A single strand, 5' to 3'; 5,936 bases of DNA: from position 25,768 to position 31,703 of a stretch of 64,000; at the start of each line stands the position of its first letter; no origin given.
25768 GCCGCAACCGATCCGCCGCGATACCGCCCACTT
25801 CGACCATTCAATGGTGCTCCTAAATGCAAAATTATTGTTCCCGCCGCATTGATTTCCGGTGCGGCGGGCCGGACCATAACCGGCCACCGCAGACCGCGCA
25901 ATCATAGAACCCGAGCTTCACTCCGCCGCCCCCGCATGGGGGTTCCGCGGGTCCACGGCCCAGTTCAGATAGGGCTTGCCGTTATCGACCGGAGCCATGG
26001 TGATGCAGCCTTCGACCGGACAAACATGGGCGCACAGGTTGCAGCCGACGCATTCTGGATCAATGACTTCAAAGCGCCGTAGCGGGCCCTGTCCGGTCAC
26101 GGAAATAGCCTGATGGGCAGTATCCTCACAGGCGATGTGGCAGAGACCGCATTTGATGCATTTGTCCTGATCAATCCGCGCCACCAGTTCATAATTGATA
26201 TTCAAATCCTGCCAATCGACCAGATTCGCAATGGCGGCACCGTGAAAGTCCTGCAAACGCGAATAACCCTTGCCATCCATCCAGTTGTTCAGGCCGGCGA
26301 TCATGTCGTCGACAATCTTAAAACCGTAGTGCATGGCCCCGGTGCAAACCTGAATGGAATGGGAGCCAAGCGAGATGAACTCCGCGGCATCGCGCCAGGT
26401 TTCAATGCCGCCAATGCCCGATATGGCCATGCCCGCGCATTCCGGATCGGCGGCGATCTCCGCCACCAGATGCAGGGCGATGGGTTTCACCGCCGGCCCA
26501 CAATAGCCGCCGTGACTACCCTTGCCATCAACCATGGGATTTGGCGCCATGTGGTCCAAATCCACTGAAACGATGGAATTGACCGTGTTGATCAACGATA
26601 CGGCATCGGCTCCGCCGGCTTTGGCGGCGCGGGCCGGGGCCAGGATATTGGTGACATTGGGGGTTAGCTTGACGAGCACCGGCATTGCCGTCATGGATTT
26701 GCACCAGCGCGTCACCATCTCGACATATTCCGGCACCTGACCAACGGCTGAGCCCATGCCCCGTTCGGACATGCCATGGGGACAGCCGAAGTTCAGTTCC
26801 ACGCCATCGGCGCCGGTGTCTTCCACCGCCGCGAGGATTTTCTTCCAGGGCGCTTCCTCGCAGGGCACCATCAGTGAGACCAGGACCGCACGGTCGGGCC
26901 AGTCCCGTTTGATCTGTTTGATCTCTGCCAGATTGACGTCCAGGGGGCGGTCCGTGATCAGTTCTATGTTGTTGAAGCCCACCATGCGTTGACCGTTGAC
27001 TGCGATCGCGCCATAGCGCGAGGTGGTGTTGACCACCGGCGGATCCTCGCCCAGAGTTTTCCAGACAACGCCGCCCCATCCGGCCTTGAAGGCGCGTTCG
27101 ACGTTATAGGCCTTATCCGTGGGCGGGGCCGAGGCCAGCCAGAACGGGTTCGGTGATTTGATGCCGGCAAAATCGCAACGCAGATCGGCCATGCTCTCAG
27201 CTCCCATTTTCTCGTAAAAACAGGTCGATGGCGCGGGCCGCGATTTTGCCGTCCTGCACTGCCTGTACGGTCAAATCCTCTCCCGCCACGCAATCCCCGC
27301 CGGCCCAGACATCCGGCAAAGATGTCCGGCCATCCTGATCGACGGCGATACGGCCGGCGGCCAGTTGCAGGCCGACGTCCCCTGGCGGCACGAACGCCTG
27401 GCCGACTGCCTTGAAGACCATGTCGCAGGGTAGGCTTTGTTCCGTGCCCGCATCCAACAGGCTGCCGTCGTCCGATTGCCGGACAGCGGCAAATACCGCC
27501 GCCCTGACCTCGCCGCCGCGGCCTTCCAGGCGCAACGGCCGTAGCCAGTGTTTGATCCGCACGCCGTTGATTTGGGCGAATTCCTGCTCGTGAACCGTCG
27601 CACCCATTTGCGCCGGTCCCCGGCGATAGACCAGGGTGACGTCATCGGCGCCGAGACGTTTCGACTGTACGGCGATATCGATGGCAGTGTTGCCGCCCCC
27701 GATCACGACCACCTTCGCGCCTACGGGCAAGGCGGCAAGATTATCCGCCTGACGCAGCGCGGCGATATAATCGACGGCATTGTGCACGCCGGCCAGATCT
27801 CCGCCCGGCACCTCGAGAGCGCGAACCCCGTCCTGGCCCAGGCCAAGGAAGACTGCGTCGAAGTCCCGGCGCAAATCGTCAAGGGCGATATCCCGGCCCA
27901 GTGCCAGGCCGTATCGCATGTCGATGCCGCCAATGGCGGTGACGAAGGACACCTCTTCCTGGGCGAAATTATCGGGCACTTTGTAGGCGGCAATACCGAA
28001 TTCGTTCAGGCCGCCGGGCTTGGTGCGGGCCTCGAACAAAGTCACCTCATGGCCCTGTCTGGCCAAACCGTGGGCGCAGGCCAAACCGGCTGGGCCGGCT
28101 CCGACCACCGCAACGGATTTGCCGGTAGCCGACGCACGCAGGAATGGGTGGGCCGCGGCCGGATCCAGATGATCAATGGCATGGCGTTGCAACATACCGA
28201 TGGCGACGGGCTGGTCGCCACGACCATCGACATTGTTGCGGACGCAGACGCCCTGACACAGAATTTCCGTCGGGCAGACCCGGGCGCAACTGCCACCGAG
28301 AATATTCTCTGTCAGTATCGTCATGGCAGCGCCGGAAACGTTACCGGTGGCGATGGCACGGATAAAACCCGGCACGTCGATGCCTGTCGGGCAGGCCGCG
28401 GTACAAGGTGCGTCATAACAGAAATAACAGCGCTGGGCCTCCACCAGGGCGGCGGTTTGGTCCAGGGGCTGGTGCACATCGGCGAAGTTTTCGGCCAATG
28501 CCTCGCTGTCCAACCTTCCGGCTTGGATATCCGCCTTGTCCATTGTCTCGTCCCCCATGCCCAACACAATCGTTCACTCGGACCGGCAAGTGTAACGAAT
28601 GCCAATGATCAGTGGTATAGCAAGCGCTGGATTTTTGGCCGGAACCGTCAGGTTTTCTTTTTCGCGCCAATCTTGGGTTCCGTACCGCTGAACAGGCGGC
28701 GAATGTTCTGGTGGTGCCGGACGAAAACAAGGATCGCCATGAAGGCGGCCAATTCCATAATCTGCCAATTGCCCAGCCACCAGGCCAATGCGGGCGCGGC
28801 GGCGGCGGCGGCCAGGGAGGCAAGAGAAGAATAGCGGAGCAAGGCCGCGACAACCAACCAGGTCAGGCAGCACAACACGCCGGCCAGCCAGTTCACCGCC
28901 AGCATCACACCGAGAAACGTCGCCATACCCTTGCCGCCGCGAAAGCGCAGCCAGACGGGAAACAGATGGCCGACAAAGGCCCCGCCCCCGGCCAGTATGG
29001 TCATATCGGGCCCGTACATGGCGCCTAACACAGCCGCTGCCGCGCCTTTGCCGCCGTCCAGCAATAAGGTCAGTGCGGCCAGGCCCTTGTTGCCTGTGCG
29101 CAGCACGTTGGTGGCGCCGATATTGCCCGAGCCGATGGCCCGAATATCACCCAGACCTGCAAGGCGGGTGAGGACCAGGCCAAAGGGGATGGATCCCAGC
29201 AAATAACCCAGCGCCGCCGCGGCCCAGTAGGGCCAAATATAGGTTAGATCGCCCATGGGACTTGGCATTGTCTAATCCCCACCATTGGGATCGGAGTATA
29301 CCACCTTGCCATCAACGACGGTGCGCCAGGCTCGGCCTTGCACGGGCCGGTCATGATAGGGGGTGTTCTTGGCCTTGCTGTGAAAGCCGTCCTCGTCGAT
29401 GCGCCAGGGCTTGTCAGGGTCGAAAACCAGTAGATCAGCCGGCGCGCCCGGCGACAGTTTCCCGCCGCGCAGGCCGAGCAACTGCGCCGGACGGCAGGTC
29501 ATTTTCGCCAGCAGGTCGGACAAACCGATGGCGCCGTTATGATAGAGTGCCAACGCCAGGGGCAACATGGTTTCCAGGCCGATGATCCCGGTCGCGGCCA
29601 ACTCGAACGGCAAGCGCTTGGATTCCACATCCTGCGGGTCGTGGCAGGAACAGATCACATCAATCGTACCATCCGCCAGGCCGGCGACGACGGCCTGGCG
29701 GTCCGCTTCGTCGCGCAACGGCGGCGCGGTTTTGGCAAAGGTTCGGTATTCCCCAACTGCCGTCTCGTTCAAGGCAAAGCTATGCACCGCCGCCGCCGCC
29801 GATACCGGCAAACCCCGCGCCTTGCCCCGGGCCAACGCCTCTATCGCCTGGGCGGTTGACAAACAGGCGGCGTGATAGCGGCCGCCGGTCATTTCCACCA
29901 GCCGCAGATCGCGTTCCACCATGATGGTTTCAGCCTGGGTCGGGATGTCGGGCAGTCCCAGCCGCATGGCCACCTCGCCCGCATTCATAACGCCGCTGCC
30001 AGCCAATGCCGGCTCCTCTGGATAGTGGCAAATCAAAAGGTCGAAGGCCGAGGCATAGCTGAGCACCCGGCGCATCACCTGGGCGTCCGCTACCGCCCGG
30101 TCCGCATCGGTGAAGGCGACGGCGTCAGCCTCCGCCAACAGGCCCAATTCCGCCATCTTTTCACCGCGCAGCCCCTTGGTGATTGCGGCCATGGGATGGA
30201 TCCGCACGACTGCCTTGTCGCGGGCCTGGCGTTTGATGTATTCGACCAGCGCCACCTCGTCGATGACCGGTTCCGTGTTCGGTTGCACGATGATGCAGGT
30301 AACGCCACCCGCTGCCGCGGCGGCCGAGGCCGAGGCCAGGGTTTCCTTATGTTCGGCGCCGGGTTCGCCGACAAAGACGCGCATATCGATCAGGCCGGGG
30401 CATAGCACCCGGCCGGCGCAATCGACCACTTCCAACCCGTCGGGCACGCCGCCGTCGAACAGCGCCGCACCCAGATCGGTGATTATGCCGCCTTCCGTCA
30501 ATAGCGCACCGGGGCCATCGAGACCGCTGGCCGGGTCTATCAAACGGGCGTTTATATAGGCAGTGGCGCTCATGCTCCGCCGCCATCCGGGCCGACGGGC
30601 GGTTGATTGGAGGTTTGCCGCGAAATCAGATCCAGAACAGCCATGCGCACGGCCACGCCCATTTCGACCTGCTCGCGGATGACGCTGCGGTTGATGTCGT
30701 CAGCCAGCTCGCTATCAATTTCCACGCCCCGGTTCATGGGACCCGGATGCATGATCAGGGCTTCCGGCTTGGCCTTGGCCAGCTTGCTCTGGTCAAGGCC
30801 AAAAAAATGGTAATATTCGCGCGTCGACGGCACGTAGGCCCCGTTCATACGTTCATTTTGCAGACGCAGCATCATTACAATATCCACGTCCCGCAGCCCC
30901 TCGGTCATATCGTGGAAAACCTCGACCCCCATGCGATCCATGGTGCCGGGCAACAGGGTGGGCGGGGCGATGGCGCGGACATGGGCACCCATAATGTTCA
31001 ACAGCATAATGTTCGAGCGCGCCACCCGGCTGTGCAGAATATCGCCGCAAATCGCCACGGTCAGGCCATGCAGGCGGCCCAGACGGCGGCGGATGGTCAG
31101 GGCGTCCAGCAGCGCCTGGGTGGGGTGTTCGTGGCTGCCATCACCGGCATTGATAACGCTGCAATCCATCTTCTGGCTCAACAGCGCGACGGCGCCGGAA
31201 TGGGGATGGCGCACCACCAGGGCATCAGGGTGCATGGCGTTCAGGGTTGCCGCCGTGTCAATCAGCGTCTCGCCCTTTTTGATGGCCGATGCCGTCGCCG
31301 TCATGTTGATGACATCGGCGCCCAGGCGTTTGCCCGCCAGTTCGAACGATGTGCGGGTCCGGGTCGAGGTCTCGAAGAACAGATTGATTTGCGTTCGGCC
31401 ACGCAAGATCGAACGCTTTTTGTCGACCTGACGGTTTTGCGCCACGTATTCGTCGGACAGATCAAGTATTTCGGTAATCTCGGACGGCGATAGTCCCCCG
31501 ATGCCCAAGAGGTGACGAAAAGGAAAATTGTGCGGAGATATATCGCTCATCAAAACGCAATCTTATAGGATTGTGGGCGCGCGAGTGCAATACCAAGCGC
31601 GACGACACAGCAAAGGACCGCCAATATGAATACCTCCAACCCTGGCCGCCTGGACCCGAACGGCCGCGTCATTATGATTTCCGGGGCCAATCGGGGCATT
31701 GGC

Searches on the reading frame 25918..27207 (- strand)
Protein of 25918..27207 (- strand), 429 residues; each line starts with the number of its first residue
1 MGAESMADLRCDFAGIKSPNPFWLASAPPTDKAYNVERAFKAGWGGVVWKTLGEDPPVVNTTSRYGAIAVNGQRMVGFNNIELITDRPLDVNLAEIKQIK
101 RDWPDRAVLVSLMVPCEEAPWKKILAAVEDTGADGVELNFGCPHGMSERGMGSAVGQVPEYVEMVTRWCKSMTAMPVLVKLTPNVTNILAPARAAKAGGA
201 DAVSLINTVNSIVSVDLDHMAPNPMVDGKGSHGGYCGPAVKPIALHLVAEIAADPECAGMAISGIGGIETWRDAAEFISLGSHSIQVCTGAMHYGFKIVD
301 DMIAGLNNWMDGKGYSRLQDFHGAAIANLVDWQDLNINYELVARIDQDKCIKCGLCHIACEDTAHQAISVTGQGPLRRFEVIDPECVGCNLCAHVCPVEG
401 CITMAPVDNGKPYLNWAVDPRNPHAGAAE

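Call 59: search_protein_families(library=pfam, proteins=[window:25918-27207:-], max_evalue=0.0001)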
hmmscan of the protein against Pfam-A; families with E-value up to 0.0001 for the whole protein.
window:25918-27207:- (429 aa): 7 families
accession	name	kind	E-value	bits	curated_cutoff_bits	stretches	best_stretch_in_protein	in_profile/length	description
PF01180.27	DHO_dh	-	6.2e-29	101.5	27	1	9-310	2-291/291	Dihydroorotate dehydrogenase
PF14697.11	Fer4_21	-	8.4e-21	74.3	35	1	343-404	1-59/59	4Fe-4S dicluster domain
PF00037.32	Fer4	-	6.5e-08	32.5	21.1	0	344-360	2-18/24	4Fe-4S binding domain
PF12838.12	Fer4_7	-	2.5e-07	31.5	27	1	349-398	1-50/52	4Fe-4S dicluster domain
PF01207.24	Dus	-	2.1e-06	27.5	20.4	1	123-201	70-153/311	Dihydrouridine synthase (Dus)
PF12797.12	Fer4_2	-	2.5e-06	27.5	24.5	0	344-360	4-20/22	4Fe-4S binding domain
PF12837.12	Fer4_6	-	2.7e-05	24.3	25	1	342-367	1-23/24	4Fe-4S binding domain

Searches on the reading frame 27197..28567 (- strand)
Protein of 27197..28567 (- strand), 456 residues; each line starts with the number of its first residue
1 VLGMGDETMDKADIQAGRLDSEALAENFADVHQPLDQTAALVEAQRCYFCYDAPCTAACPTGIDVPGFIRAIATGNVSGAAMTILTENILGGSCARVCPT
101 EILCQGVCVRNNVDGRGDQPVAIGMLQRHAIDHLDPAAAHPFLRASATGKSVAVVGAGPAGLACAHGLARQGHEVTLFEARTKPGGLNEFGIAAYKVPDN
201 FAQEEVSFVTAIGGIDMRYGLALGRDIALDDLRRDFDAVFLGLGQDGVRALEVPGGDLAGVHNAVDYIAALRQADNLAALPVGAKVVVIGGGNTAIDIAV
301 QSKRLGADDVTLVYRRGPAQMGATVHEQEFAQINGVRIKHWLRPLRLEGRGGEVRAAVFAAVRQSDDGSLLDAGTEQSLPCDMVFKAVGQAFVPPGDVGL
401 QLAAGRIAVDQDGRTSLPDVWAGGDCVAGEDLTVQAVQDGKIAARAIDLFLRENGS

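Call 59: search_protein_families(library=pfam, proteins=[window:27197-28567:-], max_evalue=0.0001)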
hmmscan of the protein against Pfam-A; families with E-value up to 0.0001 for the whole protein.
window:27197-28567:- (456 aa): 14 families
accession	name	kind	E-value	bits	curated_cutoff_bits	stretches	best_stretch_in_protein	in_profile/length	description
PF07992.20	Pyr_redox_2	-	4.4e-33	115.4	26.1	1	151-440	2-291/291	Pyridine nucleotide-disulphide oxidoreductase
PF14691.11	Fer4_20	-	4.4e-33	113.9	25.8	1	26-134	3-108/113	Dihydroprymidine dehydrogenase domain II, 4Fe-4S cluster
PF00070.33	Pyr_redox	-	1.4e-12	48.4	22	1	151-185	1-35/82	Pyridine nucleotide-disulphide oxidoreductase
PF01266.30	DAO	-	1.1e-10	42.1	27.9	1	152-185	2-35/353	FAD dependent oxidoreductase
PF13450.12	NAD_binding_8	-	1.5e-10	41.6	21.9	1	154-186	1-33/68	NAD(P)-binding Rossmann-like domain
PF13738.12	Pyr_redox_3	-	1.1e-09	38.4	30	1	283-320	164-200/305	Pyridine nucleotide-disulphide oxidoreductase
PF12831.13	FAD_oxidored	-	1.6e-07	31.4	27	1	152-187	2-37/416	FAD dependent oxidoreductase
PF00890.30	FAD_binding_2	-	2e-06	27.7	20.4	1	152-186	2-36/414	FAD binding domain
PF03486.20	HI0933_like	-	9e-06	25.7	50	1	151-185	2-36/244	HI0933-like protein Rossmann domain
PF01593.30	Amino_oxidase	-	2.1e-05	24.4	19.8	1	160-186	2-28/443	Flavin containing amine oxidoreductase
PF01134.28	GIDA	-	2.8e-05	23.8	22.1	0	152-182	2-32/391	Glucose inhibited division protein A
PF01946.23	Thi4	-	5.8e-05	22.9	26.2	1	151-187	19-56/235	Thi4 family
PF01494.25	FAD_binding_3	-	9e-05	22.3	22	0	151-183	3-35/349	FAD binding domain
PF00743.25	FMO-like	-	9e-05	21.5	22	0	282-321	182-220/532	Flavin-binding monooxygenase-like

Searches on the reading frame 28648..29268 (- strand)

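Call 60: search_protein_families(library=pfam, proteins=[window:28648-29268:-], max_evalue=0.0001)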
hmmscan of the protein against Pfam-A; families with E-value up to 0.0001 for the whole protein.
window:28648-29268:- (206 aa): 1 family
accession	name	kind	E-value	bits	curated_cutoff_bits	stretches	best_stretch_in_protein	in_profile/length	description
PF02660.20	G3P_acyltransf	-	6.1e-52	176.5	24.1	1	20-192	1-164/164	Glycerol-3-phosphate acyltransferase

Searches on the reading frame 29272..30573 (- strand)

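Call 60: search_protein_families(library=pfam, proteins=[window:29272-30573:-], max_evalue=0.0001)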
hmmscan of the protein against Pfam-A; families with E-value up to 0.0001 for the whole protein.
window:29272-30573:- (433 aa): 2 families
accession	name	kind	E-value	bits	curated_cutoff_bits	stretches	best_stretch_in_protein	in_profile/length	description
PF07969.17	Amidohydro_3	-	1.3e-12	48.4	29.7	1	73-426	155-472/472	Amidohydrolase family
PF01979.26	Amidohydro_1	-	5.5e-11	42.7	25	1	289-425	229-345/345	Amidohydrolase family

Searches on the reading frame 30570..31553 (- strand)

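Call 60: search_protein_families(library=pfam, proteins=[window:30570-31553:-], max_evalue=0.0001)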
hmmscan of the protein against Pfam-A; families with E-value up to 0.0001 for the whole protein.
window:30570-31553:- (327 aa): 2 families
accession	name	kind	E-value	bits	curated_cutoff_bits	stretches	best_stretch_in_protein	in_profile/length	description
PF02729.26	OTCace_N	-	1.8e-44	151.9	29.9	1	13-155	1-147/148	Aspartate/ornithine carbamoyltransferase, carbamoyl-P binding domain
PF00185.30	OTCace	-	4.9e-22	79.1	29.4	1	163-309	2-156/157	Aspartate/ornithine carbamoyltransferase, Asp/Orn binding domain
